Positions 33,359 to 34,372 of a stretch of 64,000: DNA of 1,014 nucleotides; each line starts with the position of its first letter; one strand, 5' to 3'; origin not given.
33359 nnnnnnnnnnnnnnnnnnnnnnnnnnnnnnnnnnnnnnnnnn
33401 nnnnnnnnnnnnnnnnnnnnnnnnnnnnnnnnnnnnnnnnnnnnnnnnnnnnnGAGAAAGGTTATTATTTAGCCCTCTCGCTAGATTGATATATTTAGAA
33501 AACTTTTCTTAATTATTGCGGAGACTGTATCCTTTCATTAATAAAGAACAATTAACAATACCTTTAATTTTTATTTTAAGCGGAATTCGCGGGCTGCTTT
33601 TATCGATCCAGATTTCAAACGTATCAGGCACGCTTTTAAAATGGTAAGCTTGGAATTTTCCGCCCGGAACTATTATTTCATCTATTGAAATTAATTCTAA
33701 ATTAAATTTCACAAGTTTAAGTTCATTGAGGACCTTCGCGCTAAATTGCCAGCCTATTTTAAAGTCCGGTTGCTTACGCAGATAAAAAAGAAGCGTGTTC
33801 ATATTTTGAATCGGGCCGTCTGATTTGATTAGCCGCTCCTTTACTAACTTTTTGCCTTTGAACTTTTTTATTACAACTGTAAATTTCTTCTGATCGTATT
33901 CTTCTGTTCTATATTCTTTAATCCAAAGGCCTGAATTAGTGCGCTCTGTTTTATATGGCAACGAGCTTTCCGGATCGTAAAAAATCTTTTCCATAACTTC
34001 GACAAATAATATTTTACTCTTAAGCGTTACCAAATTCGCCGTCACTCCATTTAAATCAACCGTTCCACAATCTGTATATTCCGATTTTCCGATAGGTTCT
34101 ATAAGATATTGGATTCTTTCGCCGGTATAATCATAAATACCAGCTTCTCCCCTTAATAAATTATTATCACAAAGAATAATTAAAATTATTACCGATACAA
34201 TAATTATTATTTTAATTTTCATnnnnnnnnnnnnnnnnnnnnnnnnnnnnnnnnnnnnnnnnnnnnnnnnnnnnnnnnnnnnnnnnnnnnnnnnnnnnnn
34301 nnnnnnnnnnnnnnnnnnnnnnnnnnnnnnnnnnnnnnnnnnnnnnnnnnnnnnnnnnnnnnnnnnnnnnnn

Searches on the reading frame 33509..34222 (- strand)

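Call 6: search_protein_families(library=pfam, proteins=[window:33509-34222:-], max_evalue=0.01)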
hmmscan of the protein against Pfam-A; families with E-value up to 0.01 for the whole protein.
window:33509-34222:- (237 aa): 1 family
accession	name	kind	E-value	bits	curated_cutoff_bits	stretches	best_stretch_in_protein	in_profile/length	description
PF11306.15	DUF3108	-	2.5e-08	34.4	26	1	108-219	80-197/209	Protein of unknown function (DUF3108)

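Call 54: search_protein_families(library=ncbifam, proteins=[window:33509-34222:-], max_evalue=0.001)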
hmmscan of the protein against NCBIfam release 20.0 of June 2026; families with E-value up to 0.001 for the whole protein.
window:33509-34222:- (237 aa): 0 families
